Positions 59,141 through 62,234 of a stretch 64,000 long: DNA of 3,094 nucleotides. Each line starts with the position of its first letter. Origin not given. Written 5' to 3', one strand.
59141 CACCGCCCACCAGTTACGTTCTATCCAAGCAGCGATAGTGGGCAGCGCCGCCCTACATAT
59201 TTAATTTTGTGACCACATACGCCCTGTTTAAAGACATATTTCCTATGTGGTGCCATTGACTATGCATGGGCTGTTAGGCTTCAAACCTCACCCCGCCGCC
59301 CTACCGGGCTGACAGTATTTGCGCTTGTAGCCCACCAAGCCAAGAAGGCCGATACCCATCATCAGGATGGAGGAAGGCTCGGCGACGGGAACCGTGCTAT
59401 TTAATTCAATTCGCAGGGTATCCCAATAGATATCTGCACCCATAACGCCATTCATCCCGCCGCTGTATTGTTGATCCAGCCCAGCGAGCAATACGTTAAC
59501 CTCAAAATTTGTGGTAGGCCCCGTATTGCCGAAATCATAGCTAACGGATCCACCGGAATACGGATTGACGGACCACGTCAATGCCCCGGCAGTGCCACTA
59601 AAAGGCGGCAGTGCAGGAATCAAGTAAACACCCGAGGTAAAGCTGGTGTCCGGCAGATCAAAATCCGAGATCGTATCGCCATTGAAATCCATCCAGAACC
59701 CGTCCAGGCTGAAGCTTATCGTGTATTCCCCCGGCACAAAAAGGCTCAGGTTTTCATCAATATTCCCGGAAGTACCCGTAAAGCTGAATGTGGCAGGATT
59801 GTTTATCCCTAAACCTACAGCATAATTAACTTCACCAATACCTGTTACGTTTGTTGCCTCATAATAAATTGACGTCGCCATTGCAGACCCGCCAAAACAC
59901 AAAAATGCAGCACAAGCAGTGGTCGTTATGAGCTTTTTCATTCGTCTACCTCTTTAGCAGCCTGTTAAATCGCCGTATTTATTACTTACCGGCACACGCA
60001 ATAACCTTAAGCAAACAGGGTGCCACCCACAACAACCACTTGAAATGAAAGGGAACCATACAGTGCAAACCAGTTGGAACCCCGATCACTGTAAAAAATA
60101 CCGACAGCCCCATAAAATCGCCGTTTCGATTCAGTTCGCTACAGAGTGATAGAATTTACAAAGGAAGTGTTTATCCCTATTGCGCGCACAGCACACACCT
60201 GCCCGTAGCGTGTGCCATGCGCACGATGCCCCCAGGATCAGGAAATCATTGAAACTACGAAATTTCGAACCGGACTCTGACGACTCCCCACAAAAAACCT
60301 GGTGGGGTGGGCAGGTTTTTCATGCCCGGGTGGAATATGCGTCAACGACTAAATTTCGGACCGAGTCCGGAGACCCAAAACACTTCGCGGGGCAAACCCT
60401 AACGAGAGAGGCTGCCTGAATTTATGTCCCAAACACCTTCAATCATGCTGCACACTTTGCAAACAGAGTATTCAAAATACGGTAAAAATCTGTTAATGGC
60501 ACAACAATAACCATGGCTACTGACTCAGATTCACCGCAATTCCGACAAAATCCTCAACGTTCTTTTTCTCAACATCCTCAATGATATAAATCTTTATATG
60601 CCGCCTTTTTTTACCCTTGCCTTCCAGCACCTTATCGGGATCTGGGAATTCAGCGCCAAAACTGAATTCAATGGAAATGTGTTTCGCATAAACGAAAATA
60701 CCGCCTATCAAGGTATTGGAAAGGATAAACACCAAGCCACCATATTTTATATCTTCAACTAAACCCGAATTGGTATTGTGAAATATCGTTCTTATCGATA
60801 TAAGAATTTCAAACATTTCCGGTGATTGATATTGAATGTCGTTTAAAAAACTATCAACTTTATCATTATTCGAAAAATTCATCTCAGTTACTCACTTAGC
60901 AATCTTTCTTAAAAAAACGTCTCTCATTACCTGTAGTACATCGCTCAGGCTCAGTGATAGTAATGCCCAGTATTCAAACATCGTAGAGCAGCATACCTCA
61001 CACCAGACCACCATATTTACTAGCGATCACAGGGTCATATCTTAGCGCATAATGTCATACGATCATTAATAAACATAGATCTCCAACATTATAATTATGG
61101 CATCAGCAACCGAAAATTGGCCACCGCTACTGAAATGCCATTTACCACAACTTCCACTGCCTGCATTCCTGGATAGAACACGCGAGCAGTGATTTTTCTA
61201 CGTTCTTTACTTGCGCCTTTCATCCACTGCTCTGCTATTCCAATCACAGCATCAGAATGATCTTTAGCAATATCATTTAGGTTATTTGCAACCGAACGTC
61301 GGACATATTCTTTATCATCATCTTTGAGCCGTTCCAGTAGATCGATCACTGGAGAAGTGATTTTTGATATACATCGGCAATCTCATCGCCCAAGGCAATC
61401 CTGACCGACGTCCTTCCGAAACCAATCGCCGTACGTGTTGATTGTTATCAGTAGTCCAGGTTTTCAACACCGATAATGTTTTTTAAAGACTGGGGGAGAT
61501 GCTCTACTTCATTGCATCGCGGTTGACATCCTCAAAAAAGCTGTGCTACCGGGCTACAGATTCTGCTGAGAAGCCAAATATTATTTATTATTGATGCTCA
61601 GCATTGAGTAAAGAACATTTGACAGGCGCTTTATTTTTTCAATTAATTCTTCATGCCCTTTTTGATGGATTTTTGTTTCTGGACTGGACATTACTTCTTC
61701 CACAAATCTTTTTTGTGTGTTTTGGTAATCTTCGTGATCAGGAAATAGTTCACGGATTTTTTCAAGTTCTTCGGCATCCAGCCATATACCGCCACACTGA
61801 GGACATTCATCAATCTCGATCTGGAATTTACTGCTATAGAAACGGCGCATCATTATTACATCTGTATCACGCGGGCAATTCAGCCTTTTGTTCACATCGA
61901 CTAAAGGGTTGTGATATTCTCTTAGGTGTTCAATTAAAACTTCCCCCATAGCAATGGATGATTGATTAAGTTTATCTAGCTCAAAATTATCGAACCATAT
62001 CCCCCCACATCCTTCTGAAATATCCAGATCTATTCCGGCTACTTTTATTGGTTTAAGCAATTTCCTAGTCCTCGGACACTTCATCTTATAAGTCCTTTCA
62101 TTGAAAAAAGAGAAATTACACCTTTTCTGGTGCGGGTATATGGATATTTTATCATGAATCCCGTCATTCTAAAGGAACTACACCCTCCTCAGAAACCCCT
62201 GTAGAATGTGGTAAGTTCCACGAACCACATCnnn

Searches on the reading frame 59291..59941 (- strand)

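Call 52: search_protein_families(library=pfam, proteins=[window:59291-59941:-], max_evalue=0.01)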
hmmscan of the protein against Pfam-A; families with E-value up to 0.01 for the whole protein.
window:59291-59941:- (217 aa): 1 family
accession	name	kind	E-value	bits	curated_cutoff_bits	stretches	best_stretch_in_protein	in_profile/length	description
PF07589.16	PEP-CTERM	-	7.9e-05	23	20.7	1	188-208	4-24/24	PEP-CTERM motif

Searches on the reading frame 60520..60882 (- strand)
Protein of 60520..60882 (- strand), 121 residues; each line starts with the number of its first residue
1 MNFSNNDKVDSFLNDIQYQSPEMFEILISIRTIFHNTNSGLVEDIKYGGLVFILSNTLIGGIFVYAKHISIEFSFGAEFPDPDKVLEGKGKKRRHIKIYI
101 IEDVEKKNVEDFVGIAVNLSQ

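Call 52: search_protein_families(library=pfam, proteins=[window:60520-60882:-], max_evalue=0.01)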
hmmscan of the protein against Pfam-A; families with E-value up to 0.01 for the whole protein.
window:60520-60882:- (121 aa): 1 family
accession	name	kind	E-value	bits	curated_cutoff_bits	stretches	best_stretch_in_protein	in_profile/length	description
PF08818.16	DUF1801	-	2.5e-12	47.5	27.2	1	25-114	3-82/85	Domain of unknown function (DU1801)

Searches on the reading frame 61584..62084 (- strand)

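Call 52: search_protein_families(library=pfam, proteins=[window:61584-62084:-], max_evalue=0.01)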
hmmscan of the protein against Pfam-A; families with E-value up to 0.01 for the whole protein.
window:61584-62084:- (167 aa): 1 family
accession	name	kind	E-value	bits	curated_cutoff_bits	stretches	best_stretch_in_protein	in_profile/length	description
PF13453.11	Zn_ribbon_TFIIB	-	4.5e-21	74.4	22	2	69-110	1-38/41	Transcription factor zinc-finger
